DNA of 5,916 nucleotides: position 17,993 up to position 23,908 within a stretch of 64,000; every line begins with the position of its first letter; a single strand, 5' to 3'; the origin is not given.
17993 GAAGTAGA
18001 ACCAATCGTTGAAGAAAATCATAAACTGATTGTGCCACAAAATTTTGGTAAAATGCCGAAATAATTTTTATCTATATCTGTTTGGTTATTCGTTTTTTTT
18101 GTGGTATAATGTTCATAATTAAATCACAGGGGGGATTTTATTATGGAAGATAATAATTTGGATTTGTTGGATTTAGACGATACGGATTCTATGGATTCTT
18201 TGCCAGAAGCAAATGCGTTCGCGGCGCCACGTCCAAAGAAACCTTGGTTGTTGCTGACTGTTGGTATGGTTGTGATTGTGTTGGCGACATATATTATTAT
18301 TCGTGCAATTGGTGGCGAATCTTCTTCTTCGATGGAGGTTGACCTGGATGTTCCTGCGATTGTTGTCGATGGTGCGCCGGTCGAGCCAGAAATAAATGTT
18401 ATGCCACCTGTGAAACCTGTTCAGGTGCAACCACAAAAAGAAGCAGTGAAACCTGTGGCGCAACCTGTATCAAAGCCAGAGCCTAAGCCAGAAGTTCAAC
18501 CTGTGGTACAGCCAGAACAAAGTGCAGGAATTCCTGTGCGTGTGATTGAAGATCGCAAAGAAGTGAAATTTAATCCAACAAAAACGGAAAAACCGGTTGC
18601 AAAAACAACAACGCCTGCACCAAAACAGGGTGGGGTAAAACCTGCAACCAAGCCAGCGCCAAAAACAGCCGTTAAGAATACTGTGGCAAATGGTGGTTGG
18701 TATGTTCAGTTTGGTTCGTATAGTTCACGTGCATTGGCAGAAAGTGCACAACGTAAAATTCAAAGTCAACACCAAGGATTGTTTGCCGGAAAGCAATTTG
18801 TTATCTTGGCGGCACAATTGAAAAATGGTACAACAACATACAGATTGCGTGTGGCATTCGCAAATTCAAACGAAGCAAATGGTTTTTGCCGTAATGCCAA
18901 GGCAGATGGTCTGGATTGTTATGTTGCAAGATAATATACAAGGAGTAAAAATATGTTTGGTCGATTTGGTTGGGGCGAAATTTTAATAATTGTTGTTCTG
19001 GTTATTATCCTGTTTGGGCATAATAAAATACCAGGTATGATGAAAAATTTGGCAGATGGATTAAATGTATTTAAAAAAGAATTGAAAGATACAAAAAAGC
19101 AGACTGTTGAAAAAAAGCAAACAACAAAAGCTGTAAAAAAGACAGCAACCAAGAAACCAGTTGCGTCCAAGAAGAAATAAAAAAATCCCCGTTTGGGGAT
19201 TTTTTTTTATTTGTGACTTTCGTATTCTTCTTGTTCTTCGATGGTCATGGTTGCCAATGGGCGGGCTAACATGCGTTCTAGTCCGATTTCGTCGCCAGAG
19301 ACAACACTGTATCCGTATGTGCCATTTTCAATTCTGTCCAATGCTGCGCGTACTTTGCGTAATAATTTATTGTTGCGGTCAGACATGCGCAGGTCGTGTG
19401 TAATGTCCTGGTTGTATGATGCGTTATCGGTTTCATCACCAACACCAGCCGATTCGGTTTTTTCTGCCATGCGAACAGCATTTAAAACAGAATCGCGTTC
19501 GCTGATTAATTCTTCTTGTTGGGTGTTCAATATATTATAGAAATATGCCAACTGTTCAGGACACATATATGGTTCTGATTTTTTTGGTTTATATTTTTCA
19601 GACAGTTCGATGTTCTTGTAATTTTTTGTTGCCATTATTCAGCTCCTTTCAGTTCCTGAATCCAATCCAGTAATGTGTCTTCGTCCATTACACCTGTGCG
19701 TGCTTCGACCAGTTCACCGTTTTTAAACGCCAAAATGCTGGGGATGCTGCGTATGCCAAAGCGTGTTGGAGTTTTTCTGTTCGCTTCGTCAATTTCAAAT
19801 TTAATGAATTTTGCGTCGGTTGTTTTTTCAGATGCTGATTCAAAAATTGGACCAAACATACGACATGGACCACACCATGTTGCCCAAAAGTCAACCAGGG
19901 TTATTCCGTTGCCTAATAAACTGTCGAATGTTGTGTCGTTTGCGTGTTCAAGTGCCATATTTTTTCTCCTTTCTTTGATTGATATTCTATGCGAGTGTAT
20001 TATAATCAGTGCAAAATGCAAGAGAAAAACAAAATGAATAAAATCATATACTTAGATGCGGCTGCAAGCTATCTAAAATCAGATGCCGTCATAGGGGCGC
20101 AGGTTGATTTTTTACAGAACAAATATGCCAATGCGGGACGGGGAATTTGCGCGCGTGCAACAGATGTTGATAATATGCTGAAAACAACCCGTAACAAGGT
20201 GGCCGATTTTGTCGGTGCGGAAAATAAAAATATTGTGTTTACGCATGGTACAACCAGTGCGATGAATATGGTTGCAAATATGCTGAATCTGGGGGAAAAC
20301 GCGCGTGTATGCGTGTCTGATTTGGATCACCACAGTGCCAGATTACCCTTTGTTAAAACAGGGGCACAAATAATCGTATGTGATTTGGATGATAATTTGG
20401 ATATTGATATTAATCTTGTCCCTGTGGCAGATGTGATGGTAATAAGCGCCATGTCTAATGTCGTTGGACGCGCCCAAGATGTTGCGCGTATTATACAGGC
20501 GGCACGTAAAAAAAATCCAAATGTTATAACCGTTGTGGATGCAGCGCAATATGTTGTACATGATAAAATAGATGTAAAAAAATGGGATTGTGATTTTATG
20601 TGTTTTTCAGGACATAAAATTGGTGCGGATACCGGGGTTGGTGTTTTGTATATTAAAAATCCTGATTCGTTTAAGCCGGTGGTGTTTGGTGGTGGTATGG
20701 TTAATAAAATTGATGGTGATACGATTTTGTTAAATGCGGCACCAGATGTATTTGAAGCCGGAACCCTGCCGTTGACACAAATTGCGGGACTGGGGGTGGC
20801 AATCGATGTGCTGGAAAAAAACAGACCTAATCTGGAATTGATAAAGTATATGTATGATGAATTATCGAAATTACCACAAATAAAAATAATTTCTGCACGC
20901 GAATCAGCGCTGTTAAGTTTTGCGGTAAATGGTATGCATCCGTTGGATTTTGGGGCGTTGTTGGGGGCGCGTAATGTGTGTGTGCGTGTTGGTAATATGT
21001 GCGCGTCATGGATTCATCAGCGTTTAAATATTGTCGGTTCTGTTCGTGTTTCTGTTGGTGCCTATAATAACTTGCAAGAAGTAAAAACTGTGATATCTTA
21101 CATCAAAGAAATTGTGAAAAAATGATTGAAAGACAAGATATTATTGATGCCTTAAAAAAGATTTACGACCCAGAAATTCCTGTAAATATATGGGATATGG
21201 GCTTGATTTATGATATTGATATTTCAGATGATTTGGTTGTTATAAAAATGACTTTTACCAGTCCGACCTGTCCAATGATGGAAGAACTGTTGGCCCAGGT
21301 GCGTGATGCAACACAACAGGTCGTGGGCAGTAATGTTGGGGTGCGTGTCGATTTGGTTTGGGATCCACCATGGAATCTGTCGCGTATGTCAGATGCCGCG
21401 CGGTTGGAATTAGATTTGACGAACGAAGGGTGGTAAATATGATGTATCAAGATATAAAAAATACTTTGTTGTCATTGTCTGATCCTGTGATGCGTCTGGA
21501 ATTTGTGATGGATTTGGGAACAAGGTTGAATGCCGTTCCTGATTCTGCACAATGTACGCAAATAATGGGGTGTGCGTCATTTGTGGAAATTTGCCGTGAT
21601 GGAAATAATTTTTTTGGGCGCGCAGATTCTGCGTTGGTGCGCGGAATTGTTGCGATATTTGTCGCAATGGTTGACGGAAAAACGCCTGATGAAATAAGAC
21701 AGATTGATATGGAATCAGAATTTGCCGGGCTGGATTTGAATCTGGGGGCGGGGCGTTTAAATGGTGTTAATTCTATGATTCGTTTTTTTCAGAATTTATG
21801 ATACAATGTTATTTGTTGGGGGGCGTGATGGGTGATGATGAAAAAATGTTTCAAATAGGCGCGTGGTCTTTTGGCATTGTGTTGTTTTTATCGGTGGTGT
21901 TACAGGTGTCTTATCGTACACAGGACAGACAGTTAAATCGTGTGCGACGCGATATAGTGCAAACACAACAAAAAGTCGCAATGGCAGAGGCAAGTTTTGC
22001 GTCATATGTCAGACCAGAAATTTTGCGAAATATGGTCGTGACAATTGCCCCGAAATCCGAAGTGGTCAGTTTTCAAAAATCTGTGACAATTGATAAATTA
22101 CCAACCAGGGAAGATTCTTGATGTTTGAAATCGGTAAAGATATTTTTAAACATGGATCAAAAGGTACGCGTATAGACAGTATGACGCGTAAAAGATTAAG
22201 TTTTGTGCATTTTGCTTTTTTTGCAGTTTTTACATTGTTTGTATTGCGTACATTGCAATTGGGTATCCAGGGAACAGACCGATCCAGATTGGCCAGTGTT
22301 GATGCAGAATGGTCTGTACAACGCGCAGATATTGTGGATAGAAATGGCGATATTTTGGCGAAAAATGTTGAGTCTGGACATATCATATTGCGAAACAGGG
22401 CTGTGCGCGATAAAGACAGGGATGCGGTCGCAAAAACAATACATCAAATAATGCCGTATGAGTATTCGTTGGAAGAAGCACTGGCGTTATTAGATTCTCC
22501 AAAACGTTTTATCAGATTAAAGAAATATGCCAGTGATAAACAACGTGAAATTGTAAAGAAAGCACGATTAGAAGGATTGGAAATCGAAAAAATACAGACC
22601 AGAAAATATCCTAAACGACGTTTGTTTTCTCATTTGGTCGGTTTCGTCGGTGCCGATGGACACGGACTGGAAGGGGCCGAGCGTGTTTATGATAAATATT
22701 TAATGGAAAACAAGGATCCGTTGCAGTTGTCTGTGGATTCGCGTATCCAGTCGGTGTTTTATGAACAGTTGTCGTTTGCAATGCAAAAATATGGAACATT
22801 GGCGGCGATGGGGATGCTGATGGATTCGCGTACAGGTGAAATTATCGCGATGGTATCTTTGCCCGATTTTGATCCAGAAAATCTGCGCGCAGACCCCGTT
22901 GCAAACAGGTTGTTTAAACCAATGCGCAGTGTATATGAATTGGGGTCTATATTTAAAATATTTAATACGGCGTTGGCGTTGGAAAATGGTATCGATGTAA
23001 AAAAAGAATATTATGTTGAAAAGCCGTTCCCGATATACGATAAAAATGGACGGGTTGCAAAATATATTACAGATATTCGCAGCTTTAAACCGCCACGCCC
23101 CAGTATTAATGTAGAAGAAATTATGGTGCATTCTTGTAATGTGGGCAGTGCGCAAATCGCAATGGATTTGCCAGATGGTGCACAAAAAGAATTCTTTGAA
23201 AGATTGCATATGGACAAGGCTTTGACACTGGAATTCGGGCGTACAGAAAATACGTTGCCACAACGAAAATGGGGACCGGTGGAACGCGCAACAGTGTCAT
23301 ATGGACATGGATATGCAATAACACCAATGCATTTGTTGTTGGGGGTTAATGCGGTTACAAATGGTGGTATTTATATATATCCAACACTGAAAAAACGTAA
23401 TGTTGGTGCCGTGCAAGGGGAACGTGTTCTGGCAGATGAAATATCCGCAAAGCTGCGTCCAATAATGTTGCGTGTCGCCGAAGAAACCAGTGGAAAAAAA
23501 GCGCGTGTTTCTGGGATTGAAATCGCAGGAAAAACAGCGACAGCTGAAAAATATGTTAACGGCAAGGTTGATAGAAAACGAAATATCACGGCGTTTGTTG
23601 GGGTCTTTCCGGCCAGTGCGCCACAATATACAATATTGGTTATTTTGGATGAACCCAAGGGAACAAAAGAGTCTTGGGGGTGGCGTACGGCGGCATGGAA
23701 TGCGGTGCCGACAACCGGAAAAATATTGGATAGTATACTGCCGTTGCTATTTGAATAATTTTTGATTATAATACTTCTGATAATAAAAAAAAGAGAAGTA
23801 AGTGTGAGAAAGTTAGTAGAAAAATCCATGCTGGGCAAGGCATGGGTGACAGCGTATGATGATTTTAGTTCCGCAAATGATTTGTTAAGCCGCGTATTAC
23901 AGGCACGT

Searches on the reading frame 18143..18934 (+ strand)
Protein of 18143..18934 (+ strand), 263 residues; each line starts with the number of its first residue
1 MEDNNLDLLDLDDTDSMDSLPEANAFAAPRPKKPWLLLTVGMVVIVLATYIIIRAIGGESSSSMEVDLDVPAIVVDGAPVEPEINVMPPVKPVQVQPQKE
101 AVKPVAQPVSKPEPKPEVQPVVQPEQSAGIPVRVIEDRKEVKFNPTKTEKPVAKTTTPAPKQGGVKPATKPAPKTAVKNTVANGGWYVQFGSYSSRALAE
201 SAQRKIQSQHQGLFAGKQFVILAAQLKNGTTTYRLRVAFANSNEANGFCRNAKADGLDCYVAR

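Call 30: search_protein_families(library=pfam, proteins=[window:18143-18934:+], max_evalue=0.0001)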
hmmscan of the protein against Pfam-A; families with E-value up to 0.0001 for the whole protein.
window:18143-18934:+ (263 aa): 1 family
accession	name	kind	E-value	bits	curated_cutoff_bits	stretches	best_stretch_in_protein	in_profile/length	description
PF05036.18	SPOR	-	2.2e-12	47.5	21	1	182-262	1-75/76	SPOR domain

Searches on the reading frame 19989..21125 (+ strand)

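Call 30: search_protein_families(library=pfam, proteins=[window:19989-21125:+], max_evalue=0.0001)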
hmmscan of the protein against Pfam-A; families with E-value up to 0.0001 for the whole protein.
window:19989-21125:+ (378 aa): 1 family
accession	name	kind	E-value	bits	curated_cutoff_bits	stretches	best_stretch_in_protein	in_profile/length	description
PF00266.25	Aminotran_5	-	5.4e-85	286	21.5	1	20-367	1-370/371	Aminotransferase class-V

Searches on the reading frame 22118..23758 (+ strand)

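Call 30: search_protein_families(library=pfam, proteins=[window:22118-23758:+], max_evalue=0.0001)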
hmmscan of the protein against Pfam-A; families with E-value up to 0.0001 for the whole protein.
window:22118-23758:+ (546 aa): 2 families
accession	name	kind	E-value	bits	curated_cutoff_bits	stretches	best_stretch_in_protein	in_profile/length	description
PF00905.27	Transpeptidase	-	6.9e-47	160.5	22.1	1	233-516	4-283/299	Penicillin binding protein transpeptidase domain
PF03717.20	PBP_dimer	-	2.7e-13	51.2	24.4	1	67-180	4-126/180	Penicillin-binding Protein dimerisation domain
